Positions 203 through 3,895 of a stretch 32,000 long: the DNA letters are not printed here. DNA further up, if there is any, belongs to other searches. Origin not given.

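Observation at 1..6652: POR-gamma/IorB-like + HdrA-HdrA-MvhD + HdrD-like + EtfA + EtfB: a compact operon resembling an uncharacterised flavin-based electron-bifurcation (or confurcation) module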

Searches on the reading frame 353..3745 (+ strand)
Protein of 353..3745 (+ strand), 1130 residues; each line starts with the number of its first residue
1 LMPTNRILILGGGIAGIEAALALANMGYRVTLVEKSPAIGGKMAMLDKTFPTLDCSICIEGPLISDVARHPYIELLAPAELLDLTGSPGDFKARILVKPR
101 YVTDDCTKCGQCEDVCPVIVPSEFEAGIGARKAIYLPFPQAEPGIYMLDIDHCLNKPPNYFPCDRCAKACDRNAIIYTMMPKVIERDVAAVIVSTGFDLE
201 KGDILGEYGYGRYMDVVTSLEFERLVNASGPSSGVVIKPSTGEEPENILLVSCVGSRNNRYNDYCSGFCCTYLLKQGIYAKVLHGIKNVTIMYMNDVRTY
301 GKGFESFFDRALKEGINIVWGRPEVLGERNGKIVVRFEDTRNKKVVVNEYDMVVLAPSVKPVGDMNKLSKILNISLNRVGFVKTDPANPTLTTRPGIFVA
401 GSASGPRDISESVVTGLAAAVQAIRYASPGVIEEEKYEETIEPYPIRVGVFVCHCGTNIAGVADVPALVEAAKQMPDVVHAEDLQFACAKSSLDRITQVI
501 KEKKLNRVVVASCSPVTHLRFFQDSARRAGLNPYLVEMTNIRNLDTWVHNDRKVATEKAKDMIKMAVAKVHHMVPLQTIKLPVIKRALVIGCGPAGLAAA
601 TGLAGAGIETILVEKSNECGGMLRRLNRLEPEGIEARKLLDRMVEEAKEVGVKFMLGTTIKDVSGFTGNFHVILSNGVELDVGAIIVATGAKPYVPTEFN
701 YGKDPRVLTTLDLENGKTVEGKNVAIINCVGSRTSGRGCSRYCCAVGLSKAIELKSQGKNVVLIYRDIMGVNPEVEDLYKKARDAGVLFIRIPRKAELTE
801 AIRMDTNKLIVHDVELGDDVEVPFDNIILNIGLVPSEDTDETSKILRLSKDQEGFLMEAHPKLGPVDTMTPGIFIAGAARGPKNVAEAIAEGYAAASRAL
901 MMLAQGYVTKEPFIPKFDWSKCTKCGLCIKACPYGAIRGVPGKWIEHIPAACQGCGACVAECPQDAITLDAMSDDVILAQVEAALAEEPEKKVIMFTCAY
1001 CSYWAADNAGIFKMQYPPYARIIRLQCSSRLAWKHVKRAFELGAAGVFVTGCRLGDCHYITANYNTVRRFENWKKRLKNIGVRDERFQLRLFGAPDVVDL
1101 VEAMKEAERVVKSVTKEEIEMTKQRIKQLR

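Call 3: search_protein_families(library=pfam, proteins=[window:353-3745:+], max_evalue=0.01)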
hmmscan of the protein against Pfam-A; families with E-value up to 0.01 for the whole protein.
window:353-3745:+ (1130 aa): 31 families (the best 25 are shown)
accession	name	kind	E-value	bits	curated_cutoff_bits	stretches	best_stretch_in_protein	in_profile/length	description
PF02662.21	FlpD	-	2.6e-36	124.8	22.3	1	993-1112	1-120/123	Methyl-viologen-reducing hydrogenase, delta subunit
PF07992.20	Pyr_redox_2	-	2.2e-28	100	26.1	2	587-892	3-291/291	Pyridine nucleotide-disulphide oxidoreductase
PF00037.32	Fer4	-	1.1e-19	69.8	21.1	3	915-938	1-24/24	4Fe-4S binding domain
PF12831.13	FAD_oxidored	-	3.6e-16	59.9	27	2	7-44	2-39/416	FAD dependent oxidoreductase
PF12838.12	Fer4_7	-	3.4e-14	53.5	27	4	909-936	25-52/52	4Fe-4S dicluster domain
PF01266.30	DAO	-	3.7e-14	53.4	27.9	1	6-41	1-37/353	FAD dependent oxidoreductase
PF13450.12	NAD_binding_8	-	1.5e-13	51.2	21.9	2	9-44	1-36/68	NAD(P)-binding Rossmann-like domain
PF03486.20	HI0933_like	-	7.9e-13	48.9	50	2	6-45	2-41/244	HI0933-like protein Rossmann domain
PF14697.11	Fer4_21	-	9.7e-12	45.3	35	1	919-969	5-59/59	4Fe-4S dicluster domain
PF13187.11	Fer4_9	-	1e-11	45.1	27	1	921-967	1-52/52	4Fe-4S dicluster domain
PF13534.11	Fer4_17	-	2.5e-11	44.4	22.2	0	951-1002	1-50/61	4Fe-4S dicluster domain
PF01134.28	GIDA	-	2.8e-11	43.5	22.1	1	7-57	2-42/391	Glucose inhibited division protein A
PF13237.11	Fer4_10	-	3.4e-11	43.3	25.5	1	916-963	3-53/53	4Fe-4S dicluster domain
PF13738.12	Pyr_redox_3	-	5.2e-11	42.8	30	0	588-620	1-33/305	Pyridine nucleotide-disulphide oxidoreductase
PF00070.33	Pyr_redox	-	1.4e-10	42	22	1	6-40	1-35/82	Pyridine nucleotide-disulphide oxidoreductase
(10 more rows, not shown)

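Call 4: search_protein_families(library=ncbifam, proteins=[window:353-3745:+], max_evalue=0.01)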
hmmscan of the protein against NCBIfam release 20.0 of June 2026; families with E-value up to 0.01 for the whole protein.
window:353-3745:+ (1130 aa): 193 families (the best 25 are shown)
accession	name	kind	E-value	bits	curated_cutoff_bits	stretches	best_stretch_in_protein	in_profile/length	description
NF040770.1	hetero_SS_HdrA2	exception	0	1051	1100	3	5-442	140-575/777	CoB-CoM heterodisulfide reductase HdrA2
NF041778.1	hetero_SS_HdrA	equivalog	2.7e-202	673.7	1400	3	6-435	144-578/771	ferredoxin:CoB-CoM heterodisulfide reductase subunit HdrA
NF041891.1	hdrA_Methbact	equivalog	4e-199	663.5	1300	3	6-431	135-560/762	ferredoxin:CoB-CoM heterodisulfide reductase subunit HdrA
NF045873.1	F420_non_VhuD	exception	1.5e-25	89.8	215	1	992-1113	3-124/132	F420-non-reducing hydrogenase iron-sulfur subunit VhuD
TIGR01292.1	TRX_reduct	equivalog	2.3e-25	89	343.45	2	587-693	3-112/300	thioredoxin-disulfide reductase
TIGR03997.1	mycofact_OYE_2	equivalog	4.5e-23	81.5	793.15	2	578-832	372-601/645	mycofactocin system FadH/OYE family oxidoreductase 2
NF009409.0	PRK12770.1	subfamily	1.2e-19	70.6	343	3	585-902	19-349/360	putative glutamate synthase subunit beta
NF009410.0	PRK12771.1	subfamily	2.9e-19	69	516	2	573-898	127-440/566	NAD(P)-binding protein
TIGR01372.1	soxA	subfamily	1.4e-17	62.8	1164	2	588-661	172-245/996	sarcosine oxidase subunit alpha family protein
TIGR03996.1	mycofact_OYE_1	hypoth_equivalog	5.9e-17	61.4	627.9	2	583-732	371-509/633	mycofactocin system FadH/OYE family oxidoreductase 1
NF045599.1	bili_reduct_long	exception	1e-16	60.4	750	2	585-732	382-517/641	bilirubin reductase, long form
NF005560.0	PRK07233.1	equivalog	9.2e-16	57.7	252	2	6-47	2-43/435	hypothetical protein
NF041087.1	bile_acid_BaiCD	equivalog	3.3e-15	55.2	825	2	584-729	380-511/642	bile acid Fe-S flavoenzyme BaiCD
TIGR03467.1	HpnE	equivalog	6.9e-15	55.3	283.05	2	8-44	2-38/430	hydroxysqualene dehydroxylase HpnE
TIGR01317.1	GOGAT_sm_gam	subfamily_domain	2e-14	53.4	447.7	1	586-692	145-239/485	glutamate synthase small subunit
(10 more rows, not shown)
